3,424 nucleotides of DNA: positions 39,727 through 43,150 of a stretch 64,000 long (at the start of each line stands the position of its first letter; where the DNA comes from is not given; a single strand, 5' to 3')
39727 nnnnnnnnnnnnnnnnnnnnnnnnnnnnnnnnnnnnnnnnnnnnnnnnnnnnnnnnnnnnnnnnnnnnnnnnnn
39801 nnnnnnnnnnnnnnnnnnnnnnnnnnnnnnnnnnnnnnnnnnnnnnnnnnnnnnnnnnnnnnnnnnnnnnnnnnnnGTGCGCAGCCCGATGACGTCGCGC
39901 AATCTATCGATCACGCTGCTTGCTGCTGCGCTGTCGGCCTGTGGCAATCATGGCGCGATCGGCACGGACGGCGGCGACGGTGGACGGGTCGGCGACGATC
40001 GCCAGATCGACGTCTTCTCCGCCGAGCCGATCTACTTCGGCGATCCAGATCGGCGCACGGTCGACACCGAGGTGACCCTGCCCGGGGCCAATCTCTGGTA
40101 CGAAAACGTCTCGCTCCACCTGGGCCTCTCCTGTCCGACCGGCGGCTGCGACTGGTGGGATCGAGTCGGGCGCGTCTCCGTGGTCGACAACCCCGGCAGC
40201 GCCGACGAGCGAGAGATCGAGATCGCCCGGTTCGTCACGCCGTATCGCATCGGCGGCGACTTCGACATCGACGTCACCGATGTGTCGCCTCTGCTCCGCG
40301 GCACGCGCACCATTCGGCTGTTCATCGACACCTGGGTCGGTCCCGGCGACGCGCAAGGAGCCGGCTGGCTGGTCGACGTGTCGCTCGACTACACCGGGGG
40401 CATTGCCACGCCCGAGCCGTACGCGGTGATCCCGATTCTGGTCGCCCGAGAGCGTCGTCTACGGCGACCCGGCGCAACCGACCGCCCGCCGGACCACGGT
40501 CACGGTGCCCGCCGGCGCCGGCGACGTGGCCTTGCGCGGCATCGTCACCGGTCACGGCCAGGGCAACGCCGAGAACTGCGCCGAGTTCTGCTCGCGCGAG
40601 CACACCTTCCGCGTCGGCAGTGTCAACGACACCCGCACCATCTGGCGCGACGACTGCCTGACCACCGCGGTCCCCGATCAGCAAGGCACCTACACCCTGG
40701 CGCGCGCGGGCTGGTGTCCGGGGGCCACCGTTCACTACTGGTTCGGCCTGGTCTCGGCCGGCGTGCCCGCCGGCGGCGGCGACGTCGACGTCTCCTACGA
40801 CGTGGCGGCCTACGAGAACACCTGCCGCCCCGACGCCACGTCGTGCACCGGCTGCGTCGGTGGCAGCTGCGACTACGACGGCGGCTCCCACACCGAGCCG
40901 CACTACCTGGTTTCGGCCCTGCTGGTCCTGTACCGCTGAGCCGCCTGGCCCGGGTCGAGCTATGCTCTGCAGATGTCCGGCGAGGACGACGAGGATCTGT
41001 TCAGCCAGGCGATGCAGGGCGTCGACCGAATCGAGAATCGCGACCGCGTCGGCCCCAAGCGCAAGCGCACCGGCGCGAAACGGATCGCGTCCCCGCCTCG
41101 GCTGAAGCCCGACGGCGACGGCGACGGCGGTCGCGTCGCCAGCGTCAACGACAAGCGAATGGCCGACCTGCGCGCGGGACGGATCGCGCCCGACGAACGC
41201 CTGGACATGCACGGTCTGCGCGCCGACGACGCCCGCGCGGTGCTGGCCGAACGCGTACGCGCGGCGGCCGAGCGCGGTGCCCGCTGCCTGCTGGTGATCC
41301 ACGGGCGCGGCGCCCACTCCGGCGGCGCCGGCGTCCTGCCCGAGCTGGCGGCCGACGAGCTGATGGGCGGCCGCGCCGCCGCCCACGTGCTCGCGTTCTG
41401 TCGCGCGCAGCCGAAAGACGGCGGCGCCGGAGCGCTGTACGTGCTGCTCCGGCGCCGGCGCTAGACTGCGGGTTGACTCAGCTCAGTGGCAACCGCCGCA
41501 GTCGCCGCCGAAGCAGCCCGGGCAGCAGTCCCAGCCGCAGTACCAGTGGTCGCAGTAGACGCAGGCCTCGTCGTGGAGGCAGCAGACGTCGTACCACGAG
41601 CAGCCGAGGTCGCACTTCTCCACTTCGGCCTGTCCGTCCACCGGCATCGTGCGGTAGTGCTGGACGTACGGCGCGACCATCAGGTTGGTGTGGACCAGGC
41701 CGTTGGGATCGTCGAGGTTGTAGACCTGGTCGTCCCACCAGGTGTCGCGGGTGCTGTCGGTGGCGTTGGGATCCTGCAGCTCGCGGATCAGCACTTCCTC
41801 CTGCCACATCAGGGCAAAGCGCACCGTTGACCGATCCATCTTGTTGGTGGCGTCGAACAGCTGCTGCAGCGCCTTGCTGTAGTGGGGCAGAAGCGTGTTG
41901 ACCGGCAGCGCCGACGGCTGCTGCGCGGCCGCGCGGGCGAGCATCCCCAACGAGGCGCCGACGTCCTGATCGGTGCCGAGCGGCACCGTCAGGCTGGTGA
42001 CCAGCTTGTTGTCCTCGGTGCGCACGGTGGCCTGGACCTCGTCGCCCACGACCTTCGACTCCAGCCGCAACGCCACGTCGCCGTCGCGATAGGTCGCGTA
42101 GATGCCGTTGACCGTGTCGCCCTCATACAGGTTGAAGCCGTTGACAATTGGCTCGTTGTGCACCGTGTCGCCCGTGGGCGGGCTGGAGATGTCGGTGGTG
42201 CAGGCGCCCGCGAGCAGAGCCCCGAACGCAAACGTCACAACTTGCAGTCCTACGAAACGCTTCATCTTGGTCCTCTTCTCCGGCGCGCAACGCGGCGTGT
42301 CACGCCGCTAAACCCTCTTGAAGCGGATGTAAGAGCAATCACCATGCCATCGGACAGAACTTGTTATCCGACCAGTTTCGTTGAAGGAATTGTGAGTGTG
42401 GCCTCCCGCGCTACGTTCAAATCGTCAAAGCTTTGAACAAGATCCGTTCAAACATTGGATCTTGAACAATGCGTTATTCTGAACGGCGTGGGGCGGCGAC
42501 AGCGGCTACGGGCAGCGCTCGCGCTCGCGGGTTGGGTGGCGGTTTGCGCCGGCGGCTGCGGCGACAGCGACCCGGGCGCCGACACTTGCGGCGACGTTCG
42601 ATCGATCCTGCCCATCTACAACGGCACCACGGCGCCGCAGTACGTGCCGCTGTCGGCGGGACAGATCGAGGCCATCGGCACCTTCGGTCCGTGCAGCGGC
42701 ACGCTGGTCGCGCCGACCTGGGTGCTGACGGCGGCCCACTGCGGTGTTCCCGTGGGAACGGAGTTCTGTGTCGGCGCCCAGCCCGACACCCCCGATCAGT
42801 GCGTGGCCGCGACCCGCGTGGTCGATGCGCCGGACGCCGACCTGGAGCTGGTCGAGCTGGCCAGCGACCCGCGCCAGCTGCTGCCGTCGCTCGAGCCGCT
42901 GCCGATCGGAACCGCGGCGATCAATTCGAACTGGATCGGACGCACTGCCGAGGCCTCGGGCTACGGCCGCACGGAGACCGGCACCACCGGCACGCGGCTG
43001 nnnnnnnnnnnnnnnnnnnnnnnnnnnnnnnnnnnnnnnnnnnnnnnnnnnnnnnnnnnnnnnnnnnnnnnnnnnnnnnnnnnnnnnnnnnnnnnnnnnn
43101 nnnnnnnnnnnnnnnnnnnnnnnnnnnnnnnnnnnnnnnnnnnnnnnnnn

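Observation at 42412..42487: Array of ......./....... inverted half-sites in an AT-rich promoter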

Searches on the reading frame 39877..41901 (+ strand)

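Call 8: search_protein_families(library=pfam, proteins=[window:39877-41901:+])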
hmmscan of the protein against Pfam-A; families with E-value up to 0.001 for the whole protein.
window:39877-41901:+ (674 aa): 1 family
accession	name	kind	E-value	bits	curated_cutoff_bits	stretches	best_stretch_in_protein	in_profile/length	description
PF09112.15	N-glycanase_N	-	1.2e-05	25.5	22.4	0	111-154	106-165/177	Peptide-N-glycosidase F, N terminal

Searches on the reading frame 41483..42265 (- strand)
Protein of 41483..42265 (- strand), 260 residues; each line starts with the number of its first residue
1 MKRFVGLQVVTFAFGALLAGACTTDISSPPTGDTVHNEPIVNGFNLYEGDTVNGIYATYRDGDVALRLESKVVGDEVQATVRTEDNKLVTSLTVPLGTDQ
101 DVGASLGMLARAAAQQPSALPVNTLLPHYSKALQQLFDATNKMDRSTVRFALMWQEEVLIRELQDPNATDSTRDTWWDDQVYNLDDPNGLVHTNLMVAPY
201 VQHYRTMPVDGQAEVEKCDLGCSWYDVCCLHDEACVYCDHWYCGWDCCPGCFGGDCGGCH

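Call 8: search_protein_families(library=pfam, proteins=[window:41483-42265:-])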
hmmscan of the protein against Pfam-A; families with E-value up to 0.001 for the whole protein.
window:41483-42265:- (260 aa): 0 families

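Call 11: find_encoding_contigs(protein=window:41483-42265:-, flank=10000, max_places=6)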
Protein window:41483-42265:- (260 aa): no gene with exactly this product is on record in the collection.

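Call 33: find_homologous_proteins(query=A3, max_evalue=0.00001)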
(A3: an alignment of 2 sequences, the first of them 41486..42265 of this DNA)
Query A3 (2 sequences) (260 aa, profile of the alignment): 9 proteins with E <= 0.00001 among 8000 candidates.
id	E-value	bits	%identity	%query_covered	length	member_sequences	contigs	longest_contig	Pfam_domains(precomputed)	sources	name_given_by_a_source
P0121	2.1e-175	599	78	95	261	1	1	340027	-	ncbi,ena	-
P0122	1.4e-103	364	65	89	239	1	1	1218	-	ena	-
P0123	3.4e-81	291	53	93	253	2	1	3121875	-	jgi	-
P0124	2.5e-73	265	47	87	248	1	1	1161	-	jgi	-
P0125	7.2e-67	244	48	92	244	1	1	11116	-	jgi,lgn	jgi:hypothetical protein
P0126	2.4e-64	235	45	89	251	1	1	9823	-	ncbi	-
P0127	3.5e-38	150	39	80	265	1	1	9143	-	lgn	-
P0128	7.7e-34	135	33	96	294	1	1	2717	-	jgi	jgi:hypothetical protein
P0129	1.6e-33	134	32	96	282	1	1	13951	-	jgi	jgi:hypothetical protein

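Call 34: find_encoding_contigs(protein=P0122, flank=3000, max_places=2)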
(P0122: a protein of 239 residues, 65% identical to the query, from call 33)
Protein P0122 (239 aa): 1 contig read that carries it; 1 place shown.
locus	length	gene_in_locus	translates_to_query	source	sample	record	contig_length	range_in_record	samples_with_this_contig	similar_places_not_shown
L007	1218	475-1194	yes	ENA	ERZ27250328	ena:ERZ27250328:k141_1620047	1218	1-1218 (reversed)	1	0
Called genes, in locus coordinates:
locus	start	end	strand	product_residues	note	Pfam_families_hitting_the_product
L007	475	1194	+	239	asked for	-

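Call 35: find_encoding_contigs(protein=P0123, flank=6000, max_places=2)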
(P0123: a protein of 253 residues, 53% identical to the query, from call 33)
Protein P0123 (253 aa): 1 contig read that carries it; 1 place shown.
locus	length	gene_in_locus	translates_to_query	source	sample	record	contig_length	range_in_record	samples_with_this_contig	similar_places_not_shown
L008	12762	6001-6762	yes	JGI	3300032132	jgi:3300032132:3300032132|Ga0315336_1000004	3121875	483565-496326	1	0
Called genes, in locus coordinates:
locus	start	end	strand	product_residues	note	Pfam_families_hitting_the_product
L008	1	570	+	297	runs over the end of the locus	PF00106:adh_short, PF08659:KR (weak), PF13561:adh_short_C2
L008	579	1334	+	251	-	PF00149:Metallophos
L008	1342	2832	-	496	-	PF00392:GntR, PF00155:Aminotran_1_2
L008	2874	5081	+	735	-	PF04879:Molybdop_Fe4S4, PF00384:Molybdopterin, PF01568:Molydop_binding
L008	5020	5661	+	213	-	PF02798:GST_N, PF13417:GST_N_3, PF13409:GST_N_2, PF00043:GST_C, PF14497:GST_C_3 (weak), PF13410:GST_C_2 (weak)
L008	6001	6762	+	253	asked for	-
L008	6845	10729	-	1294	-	PF02128:Peptidase_M36, PF02225:PA, PF20773:InhA-like_MAM (weak)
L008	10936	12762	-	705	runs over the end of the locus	PF04879:Molybdop_Fe4S4, PF00384:Molybdopterin, PF01568:Molydop_binding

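Call 36: find_encoding_contigs(protein=P0125, flank=6000, max_places=2)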
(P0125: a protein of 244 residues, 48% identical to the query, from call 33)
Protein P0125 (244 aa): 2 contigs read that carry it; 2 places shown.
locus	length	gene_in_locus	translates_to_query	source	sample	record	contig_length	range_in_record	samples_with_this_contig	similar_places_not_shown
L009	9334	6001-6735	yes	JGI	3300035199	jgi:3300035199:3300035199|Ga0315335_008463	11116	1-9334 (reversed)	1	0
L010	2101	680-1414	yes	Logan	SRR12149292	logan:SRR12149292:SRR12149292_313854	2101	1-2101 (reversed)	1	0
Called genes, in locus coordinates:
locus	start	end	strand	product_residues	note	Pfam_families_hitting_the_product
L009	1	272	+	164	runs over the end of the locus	-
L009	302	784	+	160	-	-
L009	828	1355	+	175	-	PF13527:Acetyltransf_9 (weak), PF00583:Acetyltransf_1, PF13508:Acetyltransf_7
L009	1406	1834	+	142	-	-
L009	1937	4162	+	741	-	PF02922:CBM_48, PF00128:Alpha-amylase, PF21331:Isoamylase_C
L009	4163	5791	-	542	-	PF01839:FG-GAP (faint), PF13517:FG-GAP_3, PF07593:UnbV_ASPIC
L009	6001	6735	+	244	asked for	-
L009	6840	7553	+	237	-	PF18599:LCIB_C_CA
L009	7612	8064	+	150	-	-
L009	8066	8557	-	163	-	PF13115:YtkA (weak)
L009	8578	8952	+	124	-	-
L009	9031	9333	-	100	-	?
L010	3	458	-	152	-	?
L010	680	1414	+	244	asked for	-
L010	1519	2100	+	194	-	?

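Call 37: find_encoding_contigs(protein=P0126, flank=6000, max_places=2)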
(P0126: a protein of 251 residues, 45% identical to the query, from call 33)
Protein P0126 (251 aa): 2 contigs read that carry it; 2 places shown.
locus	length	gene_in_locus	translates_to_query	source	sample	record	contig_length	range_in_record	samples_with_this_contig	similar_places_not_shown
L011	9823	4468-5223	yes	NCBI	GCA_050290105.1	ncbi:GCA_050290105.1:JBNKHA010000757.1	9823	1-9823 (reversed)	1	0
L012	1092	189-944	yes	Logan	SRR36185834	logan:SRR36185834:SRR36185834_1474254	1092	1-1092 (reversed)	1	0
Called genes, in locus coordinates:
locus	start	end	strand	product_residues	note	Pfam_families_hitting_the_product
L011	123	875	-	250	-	PF03009:GDPD, PF13653:GDPD_2 (weak)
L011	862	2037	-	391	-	PF00696:AA_kinase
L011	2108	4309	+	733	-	PF13428:TPR_14 (faint), PF00515:TPR_1 (faint), PF07719:TPR_2 (faint), PF13374:TPR_10 (faint), PF13432:TPR_16 (weak)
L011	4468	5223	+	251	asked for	-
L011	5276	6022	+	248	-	-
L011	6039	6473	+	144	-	-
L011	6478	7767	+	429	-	PF02085:Cytochrom_CIII (faint), PF14522:Cytochrome_C7 (weak)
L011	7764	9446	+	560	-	-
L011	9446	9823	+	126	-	?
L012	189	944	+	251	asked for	-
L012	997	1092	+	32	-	?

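Call 40: find_encoding_contigs(protein=P0127, flank=5000, max_places=2)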
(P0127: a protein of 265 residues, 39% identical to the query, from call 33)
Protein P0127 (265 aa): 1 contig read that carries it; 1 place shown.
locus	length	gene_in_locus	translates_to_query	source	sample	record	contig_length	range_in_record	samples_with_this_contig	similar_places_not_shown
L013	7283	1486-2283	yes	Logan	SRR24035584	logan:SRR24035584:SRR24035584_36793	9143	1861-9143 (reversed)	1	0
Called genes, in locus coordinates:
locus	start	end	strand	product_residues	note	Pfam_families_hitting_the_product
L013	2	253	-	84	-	?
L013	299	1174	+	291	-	PF00296:Bac_luciferase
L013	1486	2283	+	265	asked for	-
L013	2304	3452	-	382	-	-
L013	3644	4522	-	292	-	PF00849:PseudoU_synth_2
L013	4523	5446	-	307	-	PF04227:Indigoidine_A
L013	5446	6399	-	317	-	PF01430:HSP33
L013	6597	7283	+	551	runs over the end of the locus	-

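Call 41: find_encoding_contigs(protein=P0129, flank=5000, max_places=2)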
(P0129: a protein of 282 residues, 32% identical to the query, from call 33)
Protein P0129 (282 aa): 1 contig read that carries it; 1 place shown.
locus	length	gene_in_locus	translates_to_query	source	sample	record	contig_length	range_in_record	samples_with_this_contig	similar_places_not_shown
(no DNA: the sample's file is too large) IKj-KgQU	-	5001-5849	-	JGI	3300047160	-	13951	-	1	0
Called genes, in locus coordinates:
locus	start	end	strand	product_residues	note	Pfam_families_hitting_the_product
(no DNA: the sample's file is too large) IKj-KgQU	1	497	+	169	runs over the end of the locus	-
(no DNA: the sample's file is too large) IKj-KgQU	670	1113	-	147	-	PF00903:Glyoxalase, PF13669:Glyoxalase_4 (faint), PF18029:Glyoxalase_6, PF22677:Ble-like_N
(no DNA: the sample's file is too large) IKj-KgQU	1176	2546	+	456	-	PF04966:OprB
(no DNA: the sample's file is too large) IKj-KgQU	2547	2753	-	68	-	-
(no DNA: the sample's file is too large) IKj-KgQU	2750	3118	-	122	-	PF01152:Bac_globin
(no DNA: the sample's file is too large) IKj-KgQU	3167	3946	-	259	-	PF04072:LCM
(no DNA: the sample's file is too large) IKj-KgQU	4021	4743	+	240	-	-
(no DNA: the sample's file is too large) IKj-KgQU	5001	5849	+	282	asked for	-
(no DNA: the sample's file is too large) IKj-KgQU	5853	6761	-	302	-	PF13489:Methyltransf_23, PF05175:MTS (weak), PF08241:Methyltransf_11, PF08242:Methyltransf_12, PF13649:Methyltransf_25, PF13847:Methyltransf_31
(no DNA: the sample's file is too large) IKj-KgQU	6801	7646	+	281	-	-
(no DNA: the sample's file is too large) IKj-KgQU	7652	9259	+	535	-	PF00232:Glyco_hydro_1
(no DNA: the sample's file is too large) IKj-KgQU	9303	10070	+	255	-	PF00561:Abhydrolase_1, PF12697:Abhydrolase_6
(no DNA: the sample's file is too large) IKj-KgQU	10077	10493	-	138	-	-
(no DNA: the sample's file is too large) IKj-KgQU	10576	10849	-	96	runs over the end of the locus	?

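Call 42: find_encoding_contigs(protein=P0124, flank=3000, max_places=2)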
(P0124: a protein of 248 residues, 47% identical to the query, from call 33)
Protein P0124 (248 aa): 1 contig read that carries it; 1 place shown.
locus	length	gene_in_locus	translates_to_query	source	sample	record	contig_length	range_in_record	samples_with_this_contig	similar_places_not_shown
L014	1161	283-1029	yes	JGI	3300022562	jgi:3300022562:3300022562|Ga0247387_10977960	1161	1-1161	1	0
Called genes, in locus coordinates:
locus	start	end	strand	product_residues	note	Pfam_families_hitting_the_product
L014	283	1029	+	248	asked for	-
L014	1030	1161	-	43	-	?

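Call 55: search_solved_structures(query=A4, max_evalue=10)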
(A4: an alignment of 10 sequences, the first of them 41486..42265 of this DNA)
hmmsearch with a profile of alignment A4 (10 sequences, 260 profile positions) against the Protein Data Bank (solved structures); distinct sequences matched with E-value up to 10: 1.
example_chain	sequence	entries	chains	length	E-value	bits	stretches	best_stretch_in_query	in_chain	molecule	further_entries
5cwp_A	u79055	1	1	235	5.6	9.7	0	96-137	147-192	Designed helical repeat protein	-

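Call 56: search_protein_families(library=pfam, alignment_id=A4, max_evalue=10)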
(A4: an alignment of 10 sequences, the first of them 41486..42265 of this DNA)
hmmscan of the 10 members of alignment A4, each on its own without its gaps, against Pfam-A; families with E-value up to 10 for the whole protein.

A. member 1, window:41486-42265:- (260 aa): 0 families

B. families by the number of members that match (of 10 scanned): 1 family
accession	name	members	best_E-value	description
PF19280.4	CERK_C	1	0.094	Ceramide kinase C-terminal domain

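Call 60: predict_structure(alignment_id=A4)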
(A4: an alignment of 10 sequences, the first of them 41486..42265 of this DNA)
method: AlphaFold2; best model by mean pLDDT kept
length: 260 residues; sequences in the alignment: 10
mean_pLDDT: 68.9   pTM: 0.65
mean pLDDT of the five models: 68.9, 67.6, 66.8, 63.0, 62.0
residues with pLDDT >= 90: 72; 70-90: 73; 50-70: 32; < 50: 83
segments of 3 or more residues with pLDDT < 50: 1-30, 211-260
pLDDT, mean of each block of 10 residues (from residue 1): 36 35 37 69 94 95 93 96 93 93 89 87 83 84 89 90 66 72 63 77 63 39 40 32 40 35
secondary structure, 60 per line:
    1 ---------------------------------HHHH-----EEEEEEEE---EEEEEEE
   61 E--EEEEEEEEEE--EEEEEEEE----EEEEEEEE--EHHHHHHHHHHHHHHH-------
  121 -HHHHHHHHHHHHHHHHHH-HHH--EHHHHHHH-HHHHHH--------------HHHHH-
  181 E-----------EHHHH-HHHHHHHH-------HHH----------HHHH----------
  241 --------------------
elements in order: H34-37 E43-50 E54-61 E64-73 E76-83 E88-95 H99-113 H122-139 H147-153 H155-160 H175-179 H194-197 H199-206 H227-230

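Call 63: fold_search(model_id=the predicted structure, library=pdb)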
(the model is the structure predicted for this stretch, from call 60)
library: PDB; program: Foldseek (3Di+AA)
matches with E <= 10: 592; with E <= 0.001: 0
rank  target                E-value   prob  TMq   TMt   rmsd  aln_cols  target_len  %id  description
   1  3j7y_P                8.3e-02  0.30  0.17  0.29  14.1       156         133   11  Structure of the large ribosomal subunit from human mitochondria (released 2014-10-15)
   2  8k2a_LR               8.8e-02  0.16  0.13  0.21  17.3       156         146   13  Cryo-EM structure of the human 55S mitoribosome with Tigecycline (released 2024-07-10)
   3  6zm5_P                9.3e-02  0.18  0.16  0.25  18.2       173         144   13  Human mitochondrial ribosome in complex with OXA1L, mRNA, A/A tRNA, P/P tRNA and nascent polypeptide (released 2021-01-13)
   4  4v19_S                1.2e-01  0.20  0.17  0.27  17.9       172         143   12  Structure of the large subunit of the mammalian mitoribosome, part 1 of 2 (released 2014-10-08)
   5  3jv1                  1.8e-01  0.10  0.14  0.18  15.6       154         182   12  Crystal structure of the Trypanosoma brucei p22 protein (released 2010-04-14)
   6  1yqf_C                2.5e-01  0.11  0.15  0.20  15.1       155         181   10  Hypothetical protein from leishmania major unknown function sequence homologue to human p32 protein (released 2005-02-22)
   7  1yqf_A                2.6e-01  0.16  0.19  0.24  12.4       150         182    9  Hypothetical protein from leishmania major unknown function sequence homologue to human p32 protein (released 2005-02-22)
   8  9igt_I                3.0e-01  0.16  0.10  0.19   8.2        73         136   14  Assembly intermediate of human mitochondrial ribosome small subunit bound to METTL15, RBFA, and mtIF2 (State M2.1) (released 2026-03-11)
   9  7pkq_N                3.0e-01  0.06  0.11  0.14  14.9       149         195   11  Small subunit of the Chlamydomonas reinhardtii mitoribosome (released 2023-06-14)
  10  2vt8_B                3.5e-01  0.47  0.14  0.23   3.7        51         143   20  Structure of a conserved dimerisation domain within Fbox7 and PI31 (released 2008-05-20)
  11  1yqf_E                3.8e-01  0.12  0.18  0.23  11.6       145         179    8  Hypothetical protein from leishmania major unknown function sequence homologue to human p32 protein (released 2005-02-22)
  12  5c82                  5.3e-01  0.08  0.09  0.13  17.7        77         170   16  Crystal structure of Nourseothricin acetyltransferase (released 2016-06-29)
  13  3w9k                  6.0e-01  0.20  0.14  0.24   7.5        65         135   14  Crystal structure of thermoacidophile-specific protein STK_08120 complexed with myristic acid (released 2013-07-17)
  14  8pry_A                6.3e-01  0.09  0.09  0.05  10.6        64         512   12  Crystal structure of Trypanosoma cruzi glycerol kinase (released 2024-07-24)
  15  3zt3_B                6.3e-01  0.08  0.12  0.19  11.4       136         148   14  Small molecule inhibitors of the LEDGF site of HIV type 1 integrase identified by fragment screening and structure bas (released 2012-07-11)
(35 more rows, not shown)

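Call 71: find_encoding_contigs(protein=P0128, flank=3000, max_places=2)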
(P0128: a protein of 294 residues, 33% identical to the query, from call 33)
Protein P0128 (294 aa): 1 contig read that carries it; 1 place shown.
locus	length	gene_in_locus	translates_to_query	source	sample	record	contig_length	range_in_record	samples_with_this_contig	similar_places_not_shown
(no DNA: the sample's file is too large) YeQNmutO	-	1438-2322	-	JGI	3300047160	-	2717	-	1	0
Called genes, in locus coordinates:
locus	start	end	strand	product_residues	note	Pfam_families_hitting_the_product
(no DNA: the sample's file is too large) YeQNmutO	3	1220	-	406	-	?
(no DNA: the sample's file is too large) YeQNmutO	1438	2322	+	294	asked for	-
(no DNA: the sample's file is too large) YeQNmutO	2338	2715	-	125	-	?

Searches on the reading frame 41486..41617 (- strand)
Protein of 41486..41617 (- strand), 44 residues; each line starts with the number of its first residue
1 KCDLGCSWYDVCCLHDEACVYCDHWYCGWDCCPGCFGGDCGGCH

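Call 69: search_solved_structures(query=A5, max_evalue=10, show_alignments=3)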
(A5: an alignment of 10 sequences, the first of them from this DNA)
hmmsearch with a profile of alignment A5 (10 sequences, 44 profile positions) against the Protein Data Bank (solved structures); distinct sequences matched with E-value up to 10: 1.
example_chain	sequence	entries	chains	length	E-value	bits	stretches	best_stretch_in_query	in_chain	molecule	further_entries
2p22_D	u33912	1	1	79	4.3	11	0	3-26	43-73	Hypothetical 12.0 kDa protein in ADE3-SER2 intergenic region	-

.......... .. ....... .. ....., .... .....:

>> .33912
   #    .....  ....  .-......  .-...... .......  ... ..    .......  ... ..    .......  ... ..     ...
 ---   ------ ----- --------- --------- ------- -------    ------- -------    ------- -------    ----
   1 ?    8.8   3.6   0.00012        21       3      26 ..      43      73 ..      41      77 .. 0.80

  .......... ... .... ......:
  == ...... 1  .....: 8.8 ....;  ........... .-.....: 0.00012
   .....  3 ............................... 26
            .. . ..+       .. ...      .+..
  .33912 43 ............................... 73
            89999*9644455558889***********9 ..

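Call 70: search_protein_families(library=pfam, proteins=[window:41486-41617:-], max_evalue=10)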
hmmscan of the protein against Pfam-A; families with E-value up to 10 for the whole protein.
seq(44 aa): 1 family
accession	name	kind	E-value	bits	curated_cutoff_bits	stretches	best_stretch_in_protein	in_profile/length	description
PF25184.1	YxzE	-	1.2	10.7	40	1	24-43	41-62/65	YxzE-like putative bacteriocin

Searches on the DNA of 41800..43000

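Call 12: search_rna_families(source=window, start=41800, end=43000, threshold=evalue, max_evalue=1)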
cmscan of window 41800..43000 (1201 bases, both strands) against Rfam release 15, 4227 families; matches with E-value up to 1: 1.
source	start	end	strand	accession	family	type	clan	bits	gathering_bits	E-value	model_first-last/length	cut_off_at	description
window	42588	42638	-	RF00305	snoZ248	Gene; snRNA; snoRNA; CD-box;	-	20.6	120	0.43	1-137/137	no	Small nucleolar RNA Z248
